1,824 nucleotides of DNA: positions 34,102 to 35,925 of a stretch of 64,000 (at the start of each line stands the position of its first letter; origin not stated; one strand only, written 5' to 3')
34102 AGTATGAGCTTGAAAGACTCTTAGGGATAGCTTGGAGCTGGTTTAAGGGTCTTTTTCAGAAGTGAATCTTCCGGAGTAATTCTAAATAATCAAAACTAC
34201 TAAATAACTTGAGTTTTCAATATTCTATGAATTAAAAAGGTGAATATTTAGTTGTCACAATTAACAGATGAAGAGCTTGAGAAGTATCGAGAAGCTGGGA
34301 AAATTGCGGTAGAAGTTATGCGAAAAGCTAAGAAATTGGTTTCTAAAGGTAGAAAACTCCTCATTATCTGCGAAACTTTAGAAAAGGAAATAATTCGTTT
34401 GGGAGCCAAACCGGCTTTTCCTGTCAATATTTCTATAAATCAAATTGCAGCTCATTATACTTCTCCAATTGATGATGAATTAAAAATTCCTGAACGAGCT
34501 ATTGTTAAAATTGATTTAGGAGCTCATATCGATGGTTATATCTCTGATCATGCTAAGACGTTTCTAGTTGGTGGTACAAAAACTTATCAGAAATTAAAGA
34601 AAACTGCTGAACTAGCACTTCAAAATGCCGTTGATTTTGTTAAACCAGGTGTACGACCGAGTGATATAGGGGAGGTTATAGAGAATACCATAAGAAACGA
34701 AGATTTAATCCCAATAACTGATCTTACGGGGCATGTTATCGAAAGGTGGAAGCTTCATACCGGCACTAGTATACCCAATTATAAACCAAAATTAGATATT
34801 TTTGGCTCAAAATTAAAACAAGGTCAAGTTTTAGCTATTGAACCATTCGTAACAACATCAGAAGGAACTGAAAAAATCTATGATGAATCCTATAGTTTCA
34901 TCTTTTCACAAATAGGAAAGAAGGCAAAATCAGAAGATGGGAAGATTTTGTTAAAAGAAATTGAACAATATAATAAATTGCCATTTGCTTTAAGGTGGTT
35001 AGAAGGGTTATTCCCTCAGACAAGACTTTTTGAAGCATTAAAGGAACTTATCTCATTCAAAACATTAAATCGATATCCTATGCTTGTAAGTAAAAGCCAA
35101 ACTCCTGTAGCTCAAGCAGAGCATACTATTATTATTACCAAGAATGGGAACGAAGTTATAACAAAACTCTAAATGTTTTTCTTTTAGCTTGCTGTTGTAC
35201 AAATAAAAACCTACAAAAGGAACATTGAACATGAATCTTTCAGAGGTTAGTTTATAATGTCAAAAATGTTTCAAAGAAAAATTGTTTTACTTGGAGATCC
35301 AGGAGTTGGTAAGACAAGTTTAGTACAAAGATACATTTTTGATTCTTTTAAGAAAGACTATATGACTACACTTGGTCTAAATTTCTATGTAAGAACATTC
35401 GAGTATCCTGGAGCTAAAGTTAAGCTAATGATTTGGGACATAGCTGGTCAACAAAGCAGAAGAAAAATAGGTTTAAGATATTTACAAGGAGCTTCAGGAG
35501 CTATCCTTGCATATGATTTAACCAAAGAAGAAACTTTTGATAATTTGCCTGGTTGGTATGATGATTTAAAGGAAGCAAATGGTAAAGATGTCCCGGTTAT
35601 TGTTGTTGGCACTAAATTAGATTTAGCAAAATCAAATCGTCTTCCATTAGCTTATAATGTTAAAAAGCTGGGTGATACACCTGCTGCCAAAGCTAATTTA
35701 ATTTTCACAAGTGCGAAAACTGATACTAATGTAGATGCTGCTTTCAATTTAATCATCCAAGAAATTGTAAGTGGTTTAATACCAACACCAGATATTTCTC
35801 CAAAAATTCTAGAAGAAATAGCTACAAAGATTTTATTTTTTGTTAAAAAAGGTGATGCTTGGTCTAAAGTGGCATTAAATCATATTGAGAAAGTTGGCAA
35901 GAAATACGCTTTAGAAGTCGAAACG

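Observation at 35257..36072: Small GTPase fused to a thioredoxin-fold domain whose CxxC is replaced by DAWS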

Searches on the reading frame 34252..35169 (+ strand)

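Call 3: search_protein_families(library=pfam, proteins=[window:34252-35169:+], max_evalue=1)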
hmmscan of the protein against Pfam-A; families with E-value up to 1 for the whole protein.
window:34252-35169:+ (306 aa): 3 families
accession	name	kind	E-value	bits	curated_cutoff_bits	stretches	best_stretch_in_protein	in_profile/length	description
PF00557.29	Peptidase_M24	-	6e-31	108.3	23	1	10-206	1-195/208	Metallopeptidase family M24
PF10802.14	DUF2540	-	0.032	14.8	25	1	11-62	19-70/75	Protein of unknown function (DUF2540)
PF00268.27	Ribonuc_red_sm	-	0.062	13.1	33.6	1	196-269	81-154/281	Ribonucleotide reductase, small chain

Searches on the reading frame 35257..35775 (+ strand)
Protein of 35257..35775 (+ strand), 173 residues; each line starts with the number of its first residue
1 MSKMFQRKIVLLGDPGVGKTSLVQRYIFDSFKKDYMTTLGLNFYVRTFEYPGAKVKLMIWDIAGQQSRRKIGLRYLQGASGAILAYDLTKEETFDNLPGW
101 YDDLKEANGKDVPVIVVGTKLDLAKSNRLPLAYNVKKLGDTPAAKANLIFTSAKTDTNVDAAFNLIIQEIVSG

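Call 65: search_solved_structures(query=window:35257-35775:+, max_evalue=1e-10)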
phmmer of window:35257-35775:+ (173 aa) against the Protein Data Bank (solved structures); distinct sequences matched with E-value up to 1e-10: 694 (the best 60 are shown).
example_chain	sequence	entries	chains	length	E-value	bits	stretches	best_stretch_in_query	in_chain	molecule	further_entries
6o62_A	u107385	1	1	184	1.3e-31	113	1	7-165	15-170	Ras-related protein SEC4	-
9ltq_A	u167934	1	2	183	1.4e-31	112.8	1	5-171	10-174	Ras-related protein Rab-43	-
4lhv_A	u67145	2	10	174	1.6e-31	112.6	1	7-170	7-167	Ras-related protein Rab-8A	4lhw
9ltp_B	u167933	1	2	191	1.7e-31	112.6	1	5-171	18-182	Ras-related protein Rab-43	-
6yx5_A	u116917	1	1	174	1.7e-31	112.6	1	7-170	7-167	Ras-related protein Rab-8A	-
6zsi_A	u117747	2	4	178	1.7e-31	112.6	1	7-170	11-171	Ras-related protein Rab-8A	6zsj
3qbt_A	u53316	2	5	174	1.7e-31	112.6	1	7-170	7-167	Ras-related protein Rab-8A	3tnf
2fu5_C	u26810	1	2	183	1.9e-31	112.4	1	7-170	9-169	Ras-related protein Rab-8A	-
4lhx_A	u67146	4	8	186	2e-31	112.4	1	7-170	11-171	Ras-related protein Rab-8A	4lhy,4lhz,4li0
2hup_A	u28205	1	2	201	2e-31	112.4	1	5-171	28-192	RAS-related protein RAB-43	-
6stf_A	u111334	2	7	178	2e-31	112.3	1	7-170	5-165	Ras-related protein Rab-8A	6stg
7bwt_B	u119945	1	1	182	2.1e-31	112.3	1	7-170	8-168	Ras-related protein Rab-8A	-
5szi_A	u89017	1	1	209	2.9e-31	111.8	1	7-170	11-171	Ras-related protein Rab-8A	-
6sq2_A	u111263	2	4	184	9.6e-31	110.1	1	7-170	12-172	Ras-related protein Rab-8A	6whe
1g16_A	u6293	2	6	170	1.3e-30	109.7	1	8-166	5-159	RAS-RELATED PROTEIN SEC4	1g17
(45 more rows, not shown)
